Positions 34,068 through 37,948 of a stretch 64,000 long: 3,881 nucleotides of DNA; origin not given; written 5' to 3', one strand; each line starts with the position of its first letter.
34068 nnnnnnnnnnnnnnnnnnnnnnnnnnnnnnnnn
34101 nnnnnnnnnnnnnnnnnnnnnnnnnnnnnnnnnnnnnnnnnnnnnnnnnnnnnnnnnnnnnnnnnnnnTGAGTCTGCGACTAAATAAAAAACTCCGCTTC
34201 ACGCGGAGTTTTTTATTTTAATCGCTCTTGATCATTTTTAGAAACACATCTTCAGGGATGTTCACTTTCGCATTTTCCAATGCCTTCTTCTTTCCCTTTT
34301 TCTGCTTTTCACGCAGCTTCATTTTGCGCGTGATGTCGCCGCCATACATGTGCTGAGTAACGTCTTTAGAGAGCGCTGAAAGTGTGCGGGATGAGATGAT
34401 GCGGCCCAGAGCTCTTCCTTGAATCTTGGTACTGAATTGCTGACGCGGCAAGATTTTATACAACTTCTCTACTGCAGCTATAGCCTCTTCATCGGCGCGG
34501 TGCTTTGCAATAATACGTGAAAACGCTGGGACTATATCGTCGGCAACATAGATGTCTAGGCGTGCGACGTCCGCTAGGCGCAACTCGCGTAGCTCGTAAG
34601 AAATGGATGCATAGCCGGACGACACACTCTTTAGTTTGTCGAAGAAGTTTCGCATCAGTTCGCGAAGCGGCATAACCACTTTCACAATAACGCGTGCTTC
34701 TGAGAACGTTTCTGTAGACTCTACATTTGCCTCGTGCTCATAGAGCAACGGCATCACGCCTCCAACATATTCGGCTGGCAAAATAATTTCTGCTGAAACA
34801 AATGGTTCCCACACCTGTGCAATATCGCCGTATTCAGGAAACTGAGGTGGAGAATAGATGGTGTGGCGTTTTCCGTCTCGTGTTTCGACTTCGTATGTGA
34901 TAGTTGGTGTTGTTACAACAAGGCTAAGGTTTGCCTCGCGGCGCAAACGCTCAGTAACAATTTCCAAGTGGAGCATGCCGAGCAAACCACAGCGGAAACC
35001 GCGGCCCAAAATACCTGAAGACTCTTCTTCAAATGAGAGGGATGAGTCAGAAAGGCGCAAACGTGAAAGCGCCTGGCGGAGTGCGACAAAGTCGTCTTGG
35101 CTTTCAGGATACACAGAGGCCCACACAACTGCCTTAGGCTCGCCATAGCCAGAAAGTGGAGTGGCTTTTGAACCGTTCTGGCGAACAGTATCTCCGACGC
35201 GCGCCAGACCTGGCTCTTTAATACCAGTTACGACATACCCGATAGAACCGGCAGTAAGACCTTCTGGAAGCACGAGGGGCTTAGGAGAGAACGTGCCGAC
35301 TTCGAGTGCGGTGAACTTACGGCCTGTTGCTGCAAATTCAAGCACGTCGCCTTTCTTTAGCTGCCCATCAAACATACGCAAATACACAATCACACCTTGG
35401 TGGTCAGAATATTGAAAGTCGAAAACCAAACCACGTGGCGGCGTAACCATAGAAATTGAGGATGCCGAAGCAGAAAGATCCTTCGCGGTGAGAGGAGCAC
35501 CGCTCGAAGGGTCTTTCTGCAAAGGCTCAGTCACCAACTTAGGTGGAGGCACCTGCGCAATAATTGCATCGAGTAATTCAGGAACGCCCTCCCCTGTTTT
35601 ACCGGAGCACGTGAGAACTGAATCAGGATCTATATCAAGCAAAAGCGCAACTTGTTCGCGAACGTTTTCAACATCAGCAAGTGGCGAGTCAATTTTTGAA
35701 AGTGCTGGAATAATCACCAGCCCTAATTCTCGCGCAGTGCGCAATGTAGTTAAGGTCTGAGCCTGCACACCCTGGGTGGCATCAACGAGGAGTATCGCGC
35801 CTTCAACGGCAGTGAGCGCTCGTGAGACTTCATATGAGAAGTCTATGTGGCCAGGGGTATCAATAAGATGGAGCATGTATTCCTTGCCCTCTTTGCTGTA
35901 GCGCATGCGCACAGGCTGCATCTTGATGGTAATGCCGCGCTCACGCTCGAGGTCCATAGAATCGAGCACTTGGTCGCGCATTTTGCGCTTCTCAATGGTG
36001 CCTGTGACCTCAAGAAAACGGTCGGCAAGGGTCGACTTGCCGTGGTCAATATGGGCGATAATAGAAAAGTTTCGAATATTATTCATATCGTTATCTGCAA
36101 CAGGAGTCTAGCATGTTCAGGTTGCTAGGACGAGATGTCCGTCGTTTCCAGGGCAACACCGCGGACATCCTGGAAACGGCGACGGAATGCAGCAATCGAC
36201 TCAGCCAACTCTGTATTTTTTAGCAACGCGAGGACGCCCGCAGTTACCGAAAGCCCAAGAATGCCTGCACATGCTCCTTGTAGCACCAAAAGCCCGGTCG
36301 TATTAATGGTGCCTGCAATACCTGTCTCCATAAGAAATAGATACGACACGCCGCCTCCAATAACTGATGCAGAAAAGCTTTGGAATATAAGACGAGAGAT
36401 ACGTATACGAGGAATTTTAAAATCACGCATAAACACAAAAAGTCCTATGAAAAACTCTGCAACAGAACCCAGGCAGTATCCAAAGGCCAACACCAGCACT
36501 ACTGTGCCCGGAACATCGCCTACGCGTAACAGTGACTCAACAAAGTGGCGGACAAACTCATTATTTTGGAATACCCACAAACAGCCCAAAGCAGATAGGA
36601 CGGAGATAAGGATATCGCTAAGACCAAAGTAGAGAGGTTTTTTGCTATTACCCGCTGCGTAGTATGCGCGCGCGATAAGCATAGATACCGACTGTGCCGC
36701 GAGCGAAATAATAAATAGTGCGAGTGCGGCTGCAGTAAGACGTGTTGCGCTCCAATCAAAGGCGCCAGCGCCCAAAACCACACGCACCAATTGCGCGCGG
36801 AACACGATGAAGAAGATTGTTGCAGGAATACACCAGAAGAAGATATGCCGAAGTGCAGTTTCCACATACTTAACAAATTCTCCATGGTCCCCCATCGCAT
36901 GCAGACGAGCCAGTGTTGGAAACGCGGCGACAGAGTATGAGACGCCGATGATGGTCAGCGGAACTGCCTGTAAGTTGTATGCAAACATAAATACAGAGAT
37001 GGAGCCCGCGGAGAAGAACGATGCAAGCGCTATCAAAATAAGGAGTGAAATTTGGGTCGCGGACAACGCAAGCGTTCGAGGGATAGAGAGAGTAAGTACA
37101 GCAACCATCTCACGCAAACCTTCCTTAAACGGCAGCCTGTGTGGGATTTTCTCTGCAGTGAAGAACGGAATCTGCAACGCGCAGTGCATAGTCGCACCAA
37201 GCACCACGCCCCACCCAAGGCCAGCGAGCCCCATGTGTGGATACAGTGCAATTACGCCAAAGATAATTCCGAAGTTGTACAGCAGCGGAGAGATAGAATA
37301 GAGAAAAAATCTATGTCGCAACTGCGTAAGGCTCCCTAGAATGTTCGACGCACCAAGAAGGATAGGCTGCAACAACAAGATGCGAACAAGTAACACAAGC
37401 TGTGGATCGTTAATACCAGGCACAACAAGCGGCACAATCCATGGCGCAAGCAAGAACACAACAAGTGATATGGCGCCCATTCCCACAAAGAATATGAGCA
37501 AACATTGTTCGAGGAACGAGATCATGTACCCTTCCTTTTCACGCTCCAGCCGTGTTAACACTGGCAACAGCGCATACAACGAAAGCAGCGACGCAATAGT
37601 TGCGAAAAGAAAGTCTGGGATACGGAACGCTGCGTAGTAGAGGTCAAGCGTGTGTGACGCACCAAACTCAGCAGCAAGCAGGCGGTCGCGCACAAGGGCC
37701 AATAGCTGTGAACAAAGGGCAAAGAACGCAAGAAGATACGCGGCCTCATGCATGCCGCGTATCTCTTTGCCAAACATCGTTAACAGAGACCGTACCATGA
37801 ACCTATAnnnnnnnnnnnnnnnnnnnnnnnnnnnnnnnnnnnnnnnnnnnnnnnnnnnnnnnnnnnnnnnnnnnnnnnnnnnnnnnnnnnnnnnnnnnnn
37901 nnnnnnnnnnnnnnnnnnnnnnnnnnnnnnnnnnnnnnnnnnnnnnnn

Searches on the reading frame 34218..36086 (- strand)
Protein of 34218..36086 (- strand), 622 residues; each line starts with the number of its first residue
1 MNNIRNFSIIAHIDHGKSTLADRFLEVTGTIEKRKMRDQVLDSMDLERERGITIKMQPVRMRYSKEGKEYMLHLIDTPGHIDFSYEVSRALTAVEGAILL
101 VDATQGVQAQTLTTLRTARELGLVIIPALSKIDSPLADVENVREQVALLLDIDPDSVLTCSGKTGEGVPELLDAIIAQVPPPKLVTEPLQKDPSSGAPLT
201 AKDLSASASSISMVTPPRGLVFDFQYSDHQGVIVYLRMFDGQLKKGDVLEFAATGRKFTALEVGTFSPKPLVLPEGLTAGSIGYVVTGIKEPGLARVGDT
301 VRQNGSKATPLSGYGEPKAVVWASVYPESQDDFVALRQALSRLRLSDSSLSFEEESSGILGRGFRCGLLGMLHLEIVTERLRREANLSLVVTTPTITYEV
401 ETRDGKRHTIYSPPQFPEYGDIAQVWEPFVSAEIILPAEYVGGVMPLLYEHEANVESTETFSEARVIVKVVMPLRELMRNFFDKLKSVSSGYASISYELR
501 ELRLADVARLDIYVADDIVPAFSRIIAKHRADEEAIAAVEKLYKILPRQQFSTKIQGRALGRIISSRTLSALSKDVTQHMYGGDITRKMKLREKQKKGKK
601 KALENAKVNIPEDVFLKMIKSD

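Call 83: search_protein_families(library=pfam, proteins=[window:34218-36086:-], max_evalue=0.00001)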
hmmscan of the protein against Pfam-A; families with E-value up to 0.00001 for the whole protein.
window:34218-36086:- (622 aa): 4 families
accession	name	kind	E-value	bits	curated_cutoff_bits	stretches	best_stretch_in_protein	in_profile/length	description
PF00009.33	GTP_EFTU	-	2.5e-53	180.9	26.5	1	3-180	2-187/188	Elongation factor Tu GTP binding domain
PF06421.17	LepA_C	-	7.9e-28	97.1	29.7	1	516-620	3-107/107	GTP-binding protein LepA C-terminus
PF00679.30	EFG_C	-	7e-17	61.7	27.9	1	425-503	2-79/89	Elongation factor G C-terminus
PF14492.12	EFG_III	-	6e-07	29.9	27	1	317-391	2-73/75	Elongation Factor G, domain III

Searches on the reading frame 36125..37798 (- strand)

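Call 83: search_protein_families(library=pfam, proteins=[window:36125-37798:-], max_evalue=0.00001)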
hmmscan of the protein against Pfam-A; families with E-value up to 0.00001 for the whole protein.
window:36125-37798:- (557 aa): 2 families
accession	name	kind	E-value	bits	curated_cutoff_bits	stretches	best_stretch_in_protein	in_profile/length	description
PF03023.19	MurJ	-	3.9e-61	207.5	27.4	1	42-409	2-374/451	Lipid II flippase MurJ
PF13440.11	Polysacc_synt_3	-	3.1e-11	43.5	23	1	109-344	60-286/293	Polysaccharide biosynthesis protein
